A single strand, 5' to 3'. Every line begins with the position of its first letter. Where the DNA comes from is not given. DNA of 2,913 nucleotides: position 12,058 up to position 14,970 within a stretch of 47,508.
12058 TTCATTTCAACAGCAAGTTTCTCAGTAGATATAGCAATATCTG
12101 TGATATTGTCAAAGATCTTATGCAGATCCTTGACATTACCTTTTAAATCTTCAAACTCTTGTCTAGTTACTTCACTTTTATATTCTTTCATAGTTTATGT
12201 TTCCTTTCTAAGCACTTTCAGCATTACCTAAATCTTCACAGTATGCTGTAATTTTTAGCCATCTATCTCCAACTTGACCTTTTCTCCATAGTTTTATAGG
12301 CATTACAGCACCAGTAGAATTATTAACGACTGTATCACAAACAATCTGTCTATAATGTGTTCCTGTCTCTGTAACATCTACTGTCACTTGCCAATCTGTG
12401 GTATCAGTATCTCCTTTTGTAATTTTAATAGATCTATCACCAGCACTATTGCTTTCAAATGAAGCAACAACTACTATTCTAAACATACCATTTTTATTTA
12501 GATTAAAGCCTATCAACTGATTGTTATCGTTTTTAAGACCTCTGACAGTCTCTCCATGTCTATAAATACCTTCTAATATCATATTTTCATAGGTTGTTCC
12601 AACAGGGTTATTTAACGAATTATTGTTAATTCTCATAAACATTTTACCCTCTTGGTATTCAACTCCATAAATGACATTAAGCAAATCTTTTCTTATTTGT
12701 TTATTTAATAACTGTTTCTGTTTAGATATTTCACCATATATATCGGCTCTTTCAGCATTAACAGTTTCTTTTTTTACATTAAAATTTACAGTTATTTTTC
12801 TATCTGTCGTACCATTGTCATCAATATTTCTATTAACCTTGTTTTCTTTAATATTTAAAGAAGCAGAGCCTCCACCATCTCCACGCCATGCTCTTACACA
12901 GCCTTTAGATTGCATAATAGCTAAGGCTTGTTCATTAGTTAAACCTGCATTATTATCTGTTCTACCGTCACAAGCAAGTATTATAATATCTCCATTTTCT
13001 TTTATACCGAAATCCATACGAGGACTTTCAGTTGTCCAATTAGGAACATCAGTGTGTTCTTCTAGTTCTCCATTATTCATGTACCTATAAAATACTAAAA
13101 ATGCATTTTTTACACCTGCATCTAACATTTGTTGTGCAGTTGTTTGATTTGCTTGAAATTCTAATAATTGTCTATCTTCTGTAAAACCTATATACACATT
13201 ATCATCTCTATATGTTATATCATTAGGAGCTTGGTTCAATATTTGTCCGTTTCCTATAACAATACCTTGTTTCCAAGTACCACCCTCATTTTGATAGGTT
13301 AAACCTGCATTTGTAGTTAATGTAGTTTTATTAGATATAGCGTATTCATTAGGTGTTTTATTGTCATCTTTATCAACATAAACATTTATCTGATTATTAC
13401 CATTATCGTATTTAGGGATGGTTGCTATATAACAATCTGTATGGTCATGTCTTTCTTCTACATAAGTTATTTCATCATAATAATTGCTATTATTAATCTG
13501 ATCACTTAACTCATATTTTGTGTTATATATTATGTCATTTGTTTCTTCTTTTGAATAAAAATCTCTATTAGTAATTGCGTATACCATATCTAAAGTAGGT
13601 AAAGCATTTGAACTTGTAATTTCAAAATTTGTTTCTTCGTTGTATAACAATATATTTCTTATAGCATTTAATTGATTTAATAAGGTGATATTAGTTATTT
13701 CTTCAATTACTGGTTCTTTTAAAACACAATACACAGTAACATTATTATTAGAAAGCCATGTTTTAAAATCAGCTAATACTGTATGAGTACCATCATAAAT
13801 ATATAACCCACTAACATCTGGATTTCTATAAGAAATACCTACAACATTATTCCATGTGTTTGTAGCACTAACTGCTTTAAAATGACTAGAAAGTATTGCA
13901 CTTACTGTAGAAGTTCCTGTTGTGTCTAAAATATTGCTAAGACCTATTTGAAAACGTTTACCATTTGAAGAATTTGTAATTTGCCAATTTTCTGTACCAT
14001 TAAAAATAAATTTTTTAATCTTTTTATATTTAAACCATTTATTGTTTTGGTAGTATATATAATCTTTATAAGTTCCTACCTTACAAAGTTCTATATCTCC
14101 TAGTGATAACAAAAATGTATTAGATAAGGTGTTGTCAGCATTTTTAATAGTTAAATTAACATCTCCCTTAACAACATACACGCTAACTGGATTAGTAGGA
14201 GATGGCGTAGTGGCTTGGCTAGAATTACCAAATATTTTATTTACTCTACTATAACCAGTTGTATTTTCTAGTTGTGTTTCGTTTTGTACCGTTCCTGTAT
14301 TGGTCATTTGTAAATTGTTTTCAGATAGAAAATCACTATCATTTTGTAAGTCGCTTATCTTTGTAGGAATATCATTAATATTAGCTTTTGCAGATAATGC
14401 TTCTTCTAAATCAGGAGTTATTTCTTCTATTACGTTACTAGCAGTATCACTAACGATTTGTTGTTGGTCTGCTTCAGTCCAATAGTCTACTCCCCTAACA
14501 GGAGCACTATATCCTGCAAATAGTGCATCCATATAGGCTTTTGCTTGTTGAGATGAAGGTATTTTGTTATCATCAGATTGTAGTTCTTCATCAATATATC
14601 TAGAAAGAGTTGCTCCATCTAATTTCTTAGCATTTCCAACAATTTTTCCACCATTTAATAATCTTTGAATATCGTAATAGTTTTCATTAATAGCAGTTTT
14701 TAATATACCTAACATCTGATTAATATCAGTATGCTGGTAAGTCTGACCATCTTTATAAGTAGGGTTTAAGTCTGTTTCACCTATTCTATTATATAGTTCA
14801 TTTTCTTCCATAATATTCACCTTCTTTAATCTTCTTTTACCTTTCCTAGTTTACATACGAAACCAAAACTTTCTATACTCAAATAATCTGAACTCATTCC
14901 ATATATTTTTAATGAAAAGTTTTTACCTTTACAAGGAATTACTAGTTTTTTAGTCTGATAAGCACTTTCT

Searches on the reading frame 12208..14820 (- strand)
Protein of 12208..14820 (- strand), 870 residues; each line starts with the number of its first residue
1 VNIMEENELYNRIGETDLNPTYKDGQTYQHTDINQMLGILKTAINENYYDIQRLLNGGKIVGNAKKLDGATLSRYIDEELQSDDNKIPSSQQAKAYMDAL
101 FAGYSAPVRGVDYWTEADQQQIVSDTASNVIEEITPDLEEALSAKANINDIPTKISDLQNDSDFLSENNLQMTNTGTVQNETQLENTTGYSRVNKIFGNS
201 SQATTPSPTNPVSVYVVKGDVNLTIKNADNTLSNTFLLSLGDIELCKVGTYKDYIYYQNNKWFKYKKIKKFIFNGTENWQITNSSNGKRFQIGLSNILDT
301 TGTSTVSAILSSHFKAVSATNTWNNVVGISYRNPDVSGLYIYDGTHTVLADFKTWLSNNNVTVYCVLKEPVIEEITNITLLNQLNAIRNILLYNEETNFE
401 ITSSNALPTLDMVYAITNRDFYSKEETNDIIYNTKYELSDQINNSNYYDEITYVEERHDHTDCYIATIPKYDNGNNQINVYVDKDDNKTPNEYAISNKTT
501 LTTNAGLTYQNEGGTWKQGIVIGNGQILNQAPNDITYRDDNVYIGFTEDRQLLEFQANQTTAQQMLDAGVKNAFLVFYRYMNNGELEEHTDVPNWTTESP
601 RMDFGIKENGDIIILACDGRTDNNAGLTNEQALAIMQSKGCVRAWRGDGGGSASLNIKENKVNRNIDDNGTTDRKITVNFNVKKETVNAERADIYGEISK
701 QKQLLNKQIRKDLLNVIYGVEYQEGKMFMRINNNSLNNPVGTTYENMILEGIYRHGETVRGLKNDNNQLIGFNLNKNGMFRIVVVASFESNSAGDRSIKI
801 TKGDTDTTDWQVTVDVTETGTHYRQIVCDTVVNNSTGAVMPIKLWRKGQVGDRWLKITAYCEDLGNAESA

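Call 17: search_protein_families(library=phrogs, max_evalue=0.001, proteins=[window:12208-14820:-])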
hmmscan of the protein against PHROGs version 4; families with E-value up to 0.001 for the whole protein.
window:12208-14820:- (870 aa): 1 family
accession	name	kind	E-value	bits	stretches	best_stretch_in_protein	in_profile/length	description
phrog_14029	-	unknown function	3.9e-39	135.2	1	418-705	322-616/1115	-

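Call 18: search_protein_families(library=pfam, max_evalue=0.001, proteins=[window:12208-14820:-])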
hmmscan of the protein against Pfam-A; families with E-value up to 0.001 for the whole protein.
window:12208-14820:- (870 aa): 1 family
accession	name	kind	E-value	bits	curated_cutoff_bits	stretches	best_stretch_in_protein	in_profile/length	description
PF09992.14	NAGPA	-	3.4e-15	57.1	25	1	498-677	2-163/169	Phosphodiester glycosidase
